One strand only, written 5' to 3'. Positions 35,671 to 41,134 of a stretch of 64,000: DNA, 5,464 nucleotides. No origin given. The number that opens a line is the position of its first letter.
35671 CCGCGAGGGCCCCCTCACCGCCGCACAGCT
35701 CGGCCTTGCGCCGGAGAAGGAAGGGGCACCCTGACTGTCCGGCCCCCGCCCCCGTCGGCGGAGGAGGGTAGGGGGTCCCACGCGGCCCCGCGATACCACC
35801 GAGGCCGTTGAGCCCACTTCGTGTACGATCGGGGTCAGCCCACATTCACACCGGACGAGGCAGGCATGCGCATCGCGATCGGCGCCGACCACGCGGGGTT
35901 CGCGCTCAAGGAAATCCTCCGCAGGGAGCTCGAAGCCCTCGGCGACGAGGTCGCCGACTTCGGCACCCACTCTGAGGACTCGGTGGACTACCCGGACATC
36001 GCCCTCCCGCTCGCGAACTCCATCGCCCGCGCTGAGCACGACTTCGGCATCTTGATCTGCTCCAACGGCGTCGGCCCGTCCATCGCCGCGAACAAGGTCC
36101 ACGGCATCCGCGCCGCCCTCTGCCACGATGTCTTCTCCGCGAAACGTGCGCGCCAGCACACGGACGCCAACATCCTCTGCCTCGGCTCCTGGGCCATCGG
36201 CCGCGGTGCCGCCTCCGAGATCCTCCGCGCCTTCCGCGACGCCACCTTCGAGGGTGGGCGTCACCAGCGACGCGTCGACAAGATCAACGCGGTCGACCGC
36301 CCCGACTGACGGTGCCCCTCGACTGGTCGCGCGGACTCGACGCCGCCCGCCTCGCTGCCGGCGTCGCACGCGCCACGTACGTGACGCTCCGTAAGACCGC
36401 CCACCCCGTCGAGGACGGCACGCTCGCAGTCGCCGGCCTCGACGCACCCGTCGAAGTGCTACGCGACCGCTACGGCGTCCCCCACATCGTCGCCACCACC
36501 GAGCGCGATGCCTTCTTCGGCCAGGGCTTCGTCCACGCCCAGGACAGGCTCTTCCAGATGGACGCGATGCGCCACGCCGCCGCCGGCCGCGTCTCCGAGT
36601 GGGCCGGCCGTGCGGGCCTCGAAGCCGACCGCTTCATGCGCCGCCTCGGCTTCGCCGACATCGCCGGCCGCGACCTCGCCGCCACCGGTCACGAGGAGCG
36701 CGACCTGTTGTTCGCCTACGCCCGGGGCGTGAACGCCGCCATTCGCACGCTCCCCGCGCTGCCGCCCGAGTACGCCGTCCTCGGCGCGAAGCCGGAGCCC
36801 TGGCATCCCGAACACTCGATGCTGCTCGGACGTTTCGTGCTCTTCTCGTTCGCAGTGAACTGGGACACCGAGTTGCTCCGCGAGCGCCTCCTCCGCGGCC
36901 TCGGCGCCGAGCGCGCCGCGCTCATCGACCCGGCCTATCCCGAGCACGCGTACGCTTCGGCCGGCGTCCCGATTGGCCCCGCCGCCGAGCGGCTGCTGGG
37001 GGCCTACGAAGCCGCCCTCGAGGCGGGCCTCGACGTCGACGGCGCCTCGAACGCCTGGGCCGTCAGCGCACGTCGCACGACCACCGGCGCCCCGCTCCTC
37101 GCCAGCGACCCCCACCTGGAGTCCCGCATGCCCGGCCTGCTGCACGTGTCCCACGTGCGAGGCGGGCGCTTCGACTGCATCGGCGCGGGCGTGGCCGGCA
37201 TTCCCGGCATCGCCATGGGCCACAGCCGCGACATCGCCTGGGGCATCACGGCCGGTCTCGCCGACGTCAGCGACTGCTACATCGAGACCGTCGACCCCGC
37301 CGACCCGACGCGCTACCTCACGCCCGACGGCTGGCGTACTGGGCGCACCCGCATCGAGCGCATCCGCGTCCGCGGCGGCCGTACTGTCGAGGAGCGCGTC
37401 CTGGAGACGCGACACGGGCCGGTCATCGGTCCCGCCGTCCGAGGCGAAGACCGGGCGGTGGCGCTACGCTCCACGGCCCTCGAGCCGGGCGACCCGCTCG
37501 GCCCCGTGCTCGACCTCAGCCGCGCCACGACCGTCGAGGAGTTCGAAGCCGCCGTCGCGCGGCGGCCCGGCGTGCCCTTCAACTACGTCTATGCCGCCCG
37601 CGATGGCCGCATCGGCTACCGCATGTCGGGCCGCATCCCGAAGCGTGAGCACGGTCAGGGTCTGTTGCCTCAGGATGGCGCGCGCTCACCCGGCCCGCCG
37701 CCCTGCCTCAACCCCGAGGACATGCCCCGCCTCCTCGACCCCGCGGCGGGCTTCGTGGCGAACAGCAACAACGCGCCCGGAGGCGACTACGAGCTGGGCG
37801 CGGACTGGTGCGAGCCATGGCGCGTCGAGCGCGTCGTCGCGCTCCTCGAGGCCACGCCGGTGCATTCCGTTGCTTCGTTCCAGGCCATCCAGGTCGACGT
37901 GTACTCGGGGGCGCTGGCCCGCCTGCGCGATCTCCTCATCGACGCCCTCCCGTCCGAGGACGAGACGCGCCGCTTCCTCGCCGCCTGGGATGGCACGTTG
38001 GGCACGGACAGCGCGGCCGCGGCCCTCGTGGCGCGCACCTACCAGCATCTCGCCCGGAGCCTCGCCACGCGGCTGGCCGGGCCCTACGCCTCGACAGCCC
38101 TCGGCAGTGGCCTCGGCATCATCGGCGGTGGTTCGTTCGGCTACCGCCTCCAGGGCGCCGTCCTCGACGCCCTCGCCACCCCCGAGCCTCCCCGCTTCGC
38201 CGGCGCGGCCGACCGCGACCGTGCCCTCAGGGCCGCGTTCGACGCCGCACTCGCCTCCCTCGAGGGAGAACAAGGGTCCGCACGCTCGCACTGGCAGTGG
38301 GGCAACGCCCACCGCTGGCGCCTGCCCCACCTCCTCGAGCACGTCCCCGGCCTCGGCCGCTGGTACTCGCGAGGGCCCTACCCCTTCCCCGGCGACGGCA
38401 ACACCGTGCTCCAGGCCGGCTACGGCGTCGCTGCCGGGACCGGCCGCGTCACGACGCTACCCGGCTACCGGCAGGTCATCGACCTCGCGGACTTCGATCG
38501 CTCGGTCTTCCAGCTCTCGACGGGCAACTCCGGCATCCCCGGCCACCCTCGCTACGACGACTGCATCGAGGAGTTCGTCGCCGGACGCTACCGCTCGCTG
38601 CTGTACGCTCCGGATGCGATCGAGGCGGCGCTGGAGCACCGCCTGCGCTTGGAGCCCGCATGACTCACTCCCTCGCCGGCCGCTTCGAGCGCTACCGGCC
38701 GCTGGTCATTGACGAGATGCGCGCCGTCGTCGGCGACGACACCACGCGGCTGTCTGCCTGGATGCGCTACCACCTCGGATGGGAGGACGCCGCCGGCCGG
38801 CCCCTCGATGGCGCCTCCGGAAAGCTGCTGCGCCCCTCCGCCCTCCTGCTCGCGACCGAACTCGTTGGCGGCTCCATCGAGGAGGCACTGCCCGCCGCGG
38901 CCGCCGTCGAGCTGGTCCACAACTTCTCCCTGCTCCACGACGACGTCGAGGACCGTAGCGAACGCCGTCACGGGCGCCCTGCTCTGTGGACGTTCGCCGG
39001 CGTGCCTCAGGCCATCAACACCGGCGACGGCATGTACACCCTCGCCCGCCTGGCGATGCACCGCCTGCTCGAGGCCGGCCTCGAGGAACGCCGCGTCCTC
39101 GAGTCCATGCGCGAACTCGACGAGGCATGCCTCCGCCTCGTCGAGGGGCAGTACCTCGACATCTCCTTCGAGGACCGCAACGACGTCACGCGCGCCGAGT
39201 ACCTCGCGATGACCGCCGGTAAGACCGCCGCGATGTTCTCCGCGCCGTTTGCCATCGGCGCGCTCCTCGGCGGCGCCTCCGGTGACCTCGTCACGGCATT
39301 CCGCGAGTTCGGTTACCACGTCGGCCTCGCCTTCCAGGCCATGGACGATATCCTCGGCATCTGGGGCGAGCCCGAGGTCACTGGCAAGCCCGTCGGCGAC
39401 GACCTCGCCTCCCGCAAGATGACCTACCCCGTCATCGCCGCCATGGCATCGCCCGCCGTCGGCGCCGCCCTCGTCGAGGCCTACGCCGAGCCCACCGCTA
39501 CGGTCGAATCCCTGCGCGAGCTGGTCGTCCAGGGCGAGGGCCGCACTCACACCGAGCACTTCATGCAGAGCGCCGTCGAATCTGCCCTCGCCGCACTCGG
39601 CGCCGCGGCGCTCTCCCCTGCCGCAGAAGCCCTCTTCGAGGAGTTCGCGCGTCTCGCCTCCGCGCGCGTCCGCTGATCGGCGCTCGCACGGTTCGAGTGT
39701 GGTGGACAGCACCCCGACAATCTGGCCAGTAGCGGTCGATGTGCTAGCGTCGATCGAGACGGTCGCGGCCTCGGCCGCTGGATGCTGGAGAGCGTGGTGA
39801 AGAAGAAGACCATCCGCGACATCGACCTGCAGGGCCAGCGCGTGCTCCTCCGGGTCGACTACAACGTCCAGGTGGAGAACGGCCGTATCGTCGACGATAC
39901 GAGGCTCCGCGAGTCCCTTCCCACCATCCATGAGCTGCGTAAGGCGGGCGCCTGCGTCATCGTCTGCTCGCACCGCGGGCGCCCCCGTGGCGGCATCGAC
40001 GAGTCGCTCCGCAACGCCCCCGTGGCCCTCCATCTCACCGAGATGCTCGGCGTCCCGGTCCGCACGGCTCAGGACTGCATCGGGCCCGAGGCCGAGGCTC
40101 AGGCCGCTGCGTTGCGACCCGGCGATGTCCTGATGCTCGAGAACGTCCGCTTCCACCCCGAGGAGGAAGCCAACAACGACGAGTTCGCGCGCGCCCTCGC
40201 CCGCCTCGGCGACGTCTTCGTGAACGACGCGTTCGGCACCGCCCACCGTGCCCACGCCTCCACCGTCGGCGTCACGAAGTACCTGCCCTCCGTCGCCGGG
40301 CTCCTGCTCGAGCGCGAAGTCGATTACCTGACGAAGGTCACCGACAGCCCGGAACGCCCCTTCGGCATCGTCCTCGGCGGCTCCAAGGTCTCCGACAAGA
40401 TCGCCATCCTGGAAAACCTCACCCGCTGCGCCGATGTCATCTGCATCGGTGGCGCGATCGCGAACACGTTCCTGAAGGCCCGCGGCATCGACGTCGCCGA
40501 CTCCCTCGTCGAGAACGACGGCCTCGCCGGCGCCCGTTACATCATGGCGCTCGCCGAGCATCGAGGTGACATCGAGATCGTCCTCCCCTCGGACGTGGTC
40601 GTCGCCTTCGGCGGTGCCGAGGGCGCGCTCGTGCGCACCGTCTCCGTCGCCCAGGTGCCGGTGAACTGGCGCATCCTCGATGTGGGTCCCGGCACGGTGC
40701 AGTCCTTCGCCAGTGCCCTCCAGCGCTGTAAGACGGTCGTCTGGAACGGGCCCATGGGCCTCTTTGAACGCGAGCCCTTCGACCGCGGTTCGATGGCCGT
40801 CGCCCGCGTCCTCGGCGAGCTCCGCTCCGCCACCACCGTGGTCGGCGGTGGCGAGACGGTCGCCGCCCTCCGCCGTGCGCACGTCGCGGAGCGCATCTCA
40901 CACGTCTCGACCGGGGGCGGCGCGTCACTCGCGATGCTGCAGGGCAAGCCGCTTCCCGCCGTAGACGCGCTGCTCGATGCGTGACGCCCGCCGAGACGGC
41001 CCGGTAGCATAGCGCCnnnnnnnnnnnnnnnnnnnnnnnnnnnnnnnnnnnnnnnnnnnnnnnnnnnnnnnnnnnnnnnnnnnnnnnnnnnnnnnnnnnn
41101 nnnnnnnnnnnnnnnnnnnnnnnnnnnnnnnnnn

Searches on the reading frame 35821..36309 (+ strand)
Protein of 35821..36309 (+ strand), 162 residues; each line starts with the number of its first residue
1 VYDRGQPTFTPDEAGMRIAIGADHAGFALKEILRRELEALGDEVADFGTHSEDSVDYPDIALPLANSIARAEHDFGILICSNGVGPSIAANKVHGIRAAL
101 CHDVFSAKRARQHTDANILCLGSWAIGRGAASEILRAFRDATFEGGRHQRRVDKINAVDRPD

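Call 56: search_protein_families(library=pfam, proteins=[window:35821-36309:+], max_evalue=0.00001)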
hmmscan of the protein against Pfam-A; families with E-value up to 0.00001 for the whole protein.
window:35821-36309:+ (162 aa): 1 family
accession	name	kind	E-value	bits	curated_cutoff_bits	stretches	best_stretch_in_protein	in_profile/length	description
PF02502.23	LacAB_rpiB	-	5.2e-55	185.6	24.7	1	18-155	1-138/138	Ribose/Galactose Isomerase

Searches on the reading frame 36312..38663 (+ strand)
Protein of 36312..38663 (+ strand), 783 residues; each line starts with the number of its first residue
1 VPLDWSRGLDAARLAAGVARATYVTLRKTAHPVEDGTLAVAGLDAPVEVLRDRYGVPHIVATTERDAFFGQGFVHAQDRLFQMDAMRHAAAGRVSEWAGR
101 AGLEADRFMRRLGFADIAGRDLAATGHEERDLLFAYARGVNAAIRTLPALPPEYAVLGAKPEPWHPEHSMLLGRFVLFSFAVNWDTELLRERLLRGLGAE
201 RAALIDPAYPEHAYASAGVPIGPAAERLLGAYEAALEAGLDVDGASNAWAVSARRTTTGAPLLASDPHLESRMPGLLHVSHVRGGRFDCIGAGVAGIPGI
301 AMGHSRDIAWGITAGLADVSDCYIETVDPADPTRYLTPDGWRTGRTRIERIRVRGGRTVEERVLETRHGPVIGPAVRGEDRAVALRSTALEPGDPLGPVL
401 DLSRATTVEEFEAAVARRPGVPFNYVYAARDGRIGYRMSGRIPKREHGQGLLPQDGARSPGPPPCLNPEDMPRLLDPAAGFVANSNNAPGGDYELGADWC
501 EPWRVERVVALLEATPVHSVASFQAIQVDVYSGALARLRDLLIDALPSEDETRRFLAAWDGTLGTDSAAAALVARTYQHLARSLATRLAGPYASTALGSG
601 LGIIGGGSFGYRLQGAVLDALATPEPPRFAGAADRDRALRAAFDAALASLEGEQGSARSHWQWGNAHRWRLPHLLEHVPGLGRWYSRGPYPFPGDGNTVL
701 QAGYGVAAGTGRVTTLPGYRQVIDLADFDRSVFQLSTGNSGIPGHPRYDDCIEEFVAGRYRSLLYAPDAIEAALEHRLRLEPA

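Call 56: search_protein_families(library=pfam, proteins=[window:36312-38663:+], max_evalue=0.00001)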
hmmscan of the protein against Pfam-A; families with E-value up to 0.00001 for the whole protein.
window:36312-38663:+ (783 aa): 1 family
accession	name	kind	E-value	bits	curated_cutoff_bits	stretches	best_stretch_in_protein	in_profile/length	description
PF01804.23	Penicil_amidase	-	1.9e-190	635.7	21.3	1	46-772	1-675/675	Penicillin amidase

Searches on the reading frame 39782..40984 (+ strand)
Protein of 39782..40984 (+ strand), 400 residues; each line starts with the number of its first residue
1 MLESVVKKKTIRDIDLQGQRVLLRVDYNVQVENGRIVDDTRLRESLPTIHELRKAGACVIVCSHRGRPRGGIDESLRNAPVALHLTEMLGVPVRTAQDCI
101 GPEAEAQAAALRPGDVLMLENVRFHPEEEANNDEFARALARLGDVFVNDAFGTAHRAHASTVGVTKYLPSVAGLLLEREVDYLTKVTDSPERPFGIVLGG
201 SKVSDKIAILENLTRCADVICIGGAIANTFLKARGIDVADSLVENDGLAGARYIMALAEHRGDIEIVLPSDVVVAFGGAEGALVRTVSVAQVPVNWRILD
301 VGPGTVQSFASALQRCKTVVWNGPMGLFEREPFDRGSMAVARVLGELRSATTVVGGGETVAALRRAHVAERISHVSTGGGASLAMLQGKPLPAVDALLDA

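Call 56: search_protein_families(library=pfam, proteins=[window:39782-40984:+], max_evalue=0.00001)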
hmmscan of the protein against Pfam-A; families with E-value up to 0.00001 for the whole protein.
window:39782-40984:+ (400 aa): 1 family
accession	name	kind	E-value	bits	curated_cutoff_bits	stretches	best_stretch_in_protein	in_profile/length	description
PF00162.24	PGK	-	5.7e-142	473.6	27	1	11-389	1-379/379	Phosphoglycerate kinase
